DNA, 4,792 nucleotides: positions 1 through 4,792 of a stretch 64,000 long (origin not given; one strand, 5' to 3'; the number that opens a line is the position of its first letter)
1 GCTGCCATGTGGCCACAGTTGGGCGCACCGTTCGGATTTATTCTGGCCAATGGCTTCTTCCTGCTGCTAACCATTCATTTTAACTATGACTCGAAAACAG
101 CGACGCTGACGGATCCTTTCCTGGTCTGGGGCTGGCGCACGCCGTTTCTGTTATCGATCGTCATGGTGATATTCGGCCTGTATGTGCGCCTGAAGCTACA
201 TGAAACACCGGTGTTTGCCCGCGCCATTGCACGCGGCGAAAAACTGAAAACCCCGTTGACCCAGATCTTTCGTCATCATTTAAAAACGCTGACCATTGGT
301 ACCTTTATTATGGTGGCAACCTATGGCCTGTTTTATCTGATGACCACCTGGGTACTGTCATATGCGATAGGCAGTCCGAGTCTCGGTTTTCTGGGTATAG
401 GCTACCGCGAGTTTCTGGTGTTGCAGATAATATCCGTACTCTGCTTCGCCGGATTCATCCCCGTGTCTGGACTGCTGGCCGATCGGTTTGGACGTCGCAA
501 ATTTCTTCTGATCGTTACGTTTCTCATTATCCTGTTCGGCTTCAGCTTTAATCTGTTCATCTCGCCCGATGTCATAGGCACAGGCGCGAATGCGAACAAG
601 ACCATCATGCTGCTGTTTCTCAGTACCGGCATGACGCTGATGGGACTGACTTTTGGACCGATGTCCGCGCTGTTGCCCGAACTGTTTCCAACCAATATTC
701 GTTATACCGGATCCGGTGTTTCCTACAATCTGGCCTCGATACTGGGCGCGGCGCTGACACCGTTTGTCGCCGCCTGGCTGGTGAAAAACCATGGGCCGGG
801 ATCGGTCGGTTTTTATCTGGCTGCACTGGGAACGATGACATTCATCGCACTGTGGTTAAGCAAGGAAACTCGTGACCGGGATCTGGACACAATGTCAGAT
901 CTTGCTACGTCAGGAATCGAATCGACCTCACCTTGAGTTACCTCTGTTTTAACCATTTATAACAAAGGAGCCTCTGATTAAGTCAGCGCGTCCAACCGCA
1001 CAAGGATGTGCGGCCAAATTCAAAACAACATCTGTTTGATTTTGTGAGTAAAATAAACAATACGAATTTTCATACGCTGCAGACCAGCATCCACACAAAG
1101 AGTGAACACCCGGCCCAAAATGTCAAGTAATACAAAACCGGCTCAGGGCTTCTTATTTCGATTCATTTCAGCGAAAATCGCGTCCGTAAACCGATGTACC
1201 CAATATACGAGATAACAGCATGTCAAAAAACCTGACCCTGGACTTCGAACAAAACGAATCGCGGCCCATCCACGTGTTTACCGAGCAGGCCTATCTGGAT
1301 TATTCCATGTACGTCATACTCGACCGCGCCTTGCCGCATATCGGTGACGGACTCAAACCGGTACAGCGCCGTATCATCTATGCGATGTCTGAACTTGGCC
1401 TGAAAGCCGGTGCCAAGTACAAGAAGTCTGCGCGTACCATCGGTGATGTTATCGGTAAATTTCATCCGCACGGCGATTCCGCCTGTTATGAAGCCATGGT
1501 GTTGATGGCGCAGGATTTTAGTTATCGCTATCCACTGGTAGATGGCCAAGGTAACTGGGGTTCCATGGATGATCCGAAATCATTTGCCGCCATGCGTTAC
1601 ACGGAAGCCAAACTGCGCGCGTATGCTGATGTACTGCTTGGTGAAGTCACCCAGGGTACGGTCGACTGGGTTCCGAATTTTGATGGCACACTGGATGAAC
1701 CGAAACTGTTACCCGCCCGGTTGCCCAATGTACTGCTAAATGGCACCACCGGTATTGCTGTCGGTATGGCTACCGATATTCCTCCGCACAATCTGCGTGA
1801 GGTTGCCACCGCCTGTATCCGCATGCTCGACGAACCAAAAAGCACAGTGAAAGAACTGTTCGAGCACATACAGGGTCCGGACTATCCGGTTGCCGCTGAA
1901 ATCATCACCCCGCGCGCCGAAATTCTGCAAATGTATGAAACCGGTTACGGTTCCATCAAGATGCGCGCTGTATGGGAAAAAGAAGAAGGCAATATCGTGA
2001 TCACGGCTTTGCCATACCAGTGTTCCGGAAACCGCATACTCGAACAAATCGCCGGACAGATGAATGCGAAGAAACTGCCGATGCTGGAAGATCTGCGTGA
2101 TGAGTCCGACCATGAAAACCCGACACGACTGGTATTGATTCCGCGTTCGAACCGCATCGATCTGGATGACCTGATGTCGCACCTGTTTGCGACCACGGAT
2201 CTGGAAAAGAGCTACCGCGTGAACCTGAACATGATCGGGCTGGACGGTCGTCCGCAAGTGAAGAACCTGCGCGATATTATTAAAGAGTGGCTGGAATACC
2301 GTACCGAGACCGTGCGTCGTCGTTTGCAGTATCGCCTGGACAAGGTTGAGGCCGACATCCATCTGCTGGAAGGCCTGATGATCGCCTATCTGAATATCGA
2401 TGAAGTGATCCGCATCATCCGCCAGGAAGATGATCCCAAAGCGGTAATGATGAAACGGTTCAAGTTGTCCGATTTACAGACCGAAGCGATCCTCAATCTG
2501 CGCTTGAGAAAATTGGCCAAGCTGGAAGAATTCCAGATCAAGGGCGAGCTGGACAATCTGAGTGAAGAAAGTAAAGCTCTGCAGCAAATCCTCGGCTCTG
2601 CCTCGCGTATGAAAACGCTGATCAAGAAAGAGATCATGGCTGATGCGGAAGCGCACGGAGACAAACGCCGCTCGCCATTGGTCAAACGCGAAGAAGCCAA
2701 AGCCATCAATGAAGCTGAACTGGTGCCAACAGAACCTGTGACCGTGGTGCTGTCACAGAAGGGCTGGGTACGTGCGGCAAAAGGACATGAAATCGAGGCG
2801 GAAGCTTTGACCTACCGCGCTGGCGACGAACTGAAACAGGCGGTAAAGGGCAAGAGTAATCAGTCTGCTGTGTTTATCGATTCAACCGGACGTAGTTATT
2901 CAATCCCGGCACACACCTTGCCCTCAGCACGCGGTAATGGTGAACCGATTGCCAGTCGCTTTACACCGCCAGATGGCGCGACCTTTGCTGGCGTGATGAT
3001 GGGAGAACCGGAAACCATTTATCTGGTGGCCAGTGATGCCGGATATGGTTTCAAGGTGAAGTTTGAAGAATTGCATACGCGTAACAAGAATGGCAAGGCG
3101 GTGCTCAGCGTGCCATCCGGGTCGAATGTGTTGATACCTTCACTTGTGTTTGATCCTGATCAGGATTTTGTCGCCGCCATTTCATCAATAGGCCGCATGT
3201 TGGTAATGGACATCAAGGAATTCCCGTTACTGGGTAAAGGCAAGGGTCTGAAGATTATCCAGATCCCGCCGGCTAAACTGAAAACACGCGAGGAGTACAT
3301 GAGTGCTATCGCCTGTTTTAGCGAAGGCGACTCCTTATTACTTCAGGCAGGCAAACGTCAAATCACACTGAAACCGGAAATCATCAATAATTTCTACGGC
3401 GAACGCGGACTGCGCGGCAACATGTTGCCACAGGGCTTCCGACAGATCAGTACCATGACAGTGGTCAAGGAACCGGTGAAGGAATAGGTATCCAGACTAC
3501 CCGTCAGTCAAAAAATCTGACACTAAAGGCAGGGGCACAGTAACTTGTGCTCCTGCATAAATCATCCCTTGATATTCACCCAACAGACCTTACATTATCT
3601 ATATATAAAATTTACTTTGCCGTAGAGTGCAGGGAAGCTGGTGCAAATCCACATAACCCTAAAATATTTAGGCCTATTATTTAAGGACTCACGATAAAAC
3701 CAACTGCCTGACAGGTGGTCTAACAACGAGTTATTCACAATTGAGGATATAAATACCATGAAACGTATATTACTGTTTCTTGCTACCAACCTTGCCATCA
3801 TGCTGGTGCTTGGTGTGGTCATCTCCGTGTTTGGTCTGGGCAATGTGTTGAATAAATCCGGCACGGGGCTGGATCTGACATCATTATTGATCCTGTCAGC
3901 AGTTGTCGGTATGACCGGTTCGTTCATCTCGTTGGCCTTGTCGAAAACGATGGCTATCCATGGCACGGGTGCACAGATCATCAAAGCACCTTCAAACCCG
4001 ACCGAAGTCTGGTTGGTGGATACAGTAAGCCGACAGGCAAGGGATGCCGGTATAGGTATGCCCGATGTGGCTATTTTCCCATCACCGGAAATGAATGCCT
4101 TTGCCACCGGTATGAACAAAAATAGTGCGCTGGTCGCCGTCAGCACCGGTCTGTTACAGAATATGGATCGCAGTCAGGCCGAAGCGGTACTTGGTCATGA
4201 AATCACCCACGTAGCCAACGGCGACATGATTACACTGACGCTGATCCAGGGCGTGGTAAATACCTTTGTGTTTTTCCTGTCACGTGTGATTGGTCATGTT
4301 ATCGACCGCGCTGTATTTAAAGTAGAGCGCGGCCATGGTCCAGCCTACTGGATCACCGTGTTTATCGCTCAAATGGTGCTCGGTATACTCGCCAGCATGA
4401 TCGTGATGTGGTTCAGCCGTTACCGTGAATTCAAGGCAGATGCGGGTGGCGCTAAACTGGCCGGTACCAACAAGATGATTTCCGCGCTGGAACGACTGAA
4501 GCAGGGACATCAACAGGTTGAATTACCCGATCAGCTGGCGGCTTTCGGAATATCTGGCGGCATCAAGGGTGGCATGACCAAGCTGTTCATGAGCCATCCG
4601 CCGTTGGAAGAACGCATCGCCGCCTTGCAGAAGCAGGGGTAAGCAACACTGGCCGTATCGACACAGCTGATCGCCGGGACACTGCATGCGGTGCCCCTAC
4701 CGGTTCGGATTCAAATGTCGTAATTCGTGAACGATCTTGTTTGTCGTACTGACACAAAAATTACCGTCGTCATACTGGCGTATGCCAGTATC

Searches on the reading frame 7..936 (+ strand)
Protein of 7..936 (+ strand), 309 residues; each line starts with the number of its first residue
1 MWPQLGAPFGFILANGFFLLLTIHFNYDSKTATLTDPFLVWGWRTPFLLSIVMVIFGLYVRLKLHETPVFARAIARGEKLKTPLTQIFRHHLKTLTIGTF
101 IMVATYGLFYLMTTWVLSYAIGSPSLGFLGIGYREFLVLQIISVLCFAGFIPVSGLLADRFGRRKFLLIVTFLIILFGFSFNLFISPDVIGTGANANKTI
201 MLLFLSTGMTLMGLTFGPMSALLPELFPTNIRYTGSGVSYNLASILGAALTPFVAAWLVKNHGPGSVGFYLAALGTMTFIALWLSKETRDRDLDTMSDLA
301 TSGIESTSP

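Call 66: search_protein_families(library=pfam, proteins=[window:7-936:+], max_evalue=0.00001)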
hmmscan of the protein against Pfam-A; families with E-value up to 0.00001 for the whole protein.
window:7-936:+ (309 aa): 2 families
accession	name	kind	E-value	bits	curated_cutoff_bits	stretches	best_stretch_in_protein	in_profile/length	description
PF07690.21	MFS_1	-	3.1e-24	86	33.4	2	39-239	144-335/347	Major Facilitator Superfamily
PF00083.30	Sugar_tr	-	3e-19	69.7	22.3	1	131-297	284-449/452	Sugar (and other) transporter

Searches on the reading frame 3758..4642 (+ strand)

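Call 66: search_protein_families(library=pfam, proteins=[window:3758-4642:+], max_evalue=0.00001)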
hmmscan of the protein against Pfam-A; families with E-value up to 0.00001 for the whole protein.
window:3758-4642:+ (294 aa): 1 family
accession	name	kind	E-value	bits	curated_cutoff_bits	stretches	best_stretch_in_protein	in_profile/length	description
PF01435.24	Peptidase_M48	-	1.9e-37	129.3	20.3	1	84-292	5-184/186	Peptidase family M48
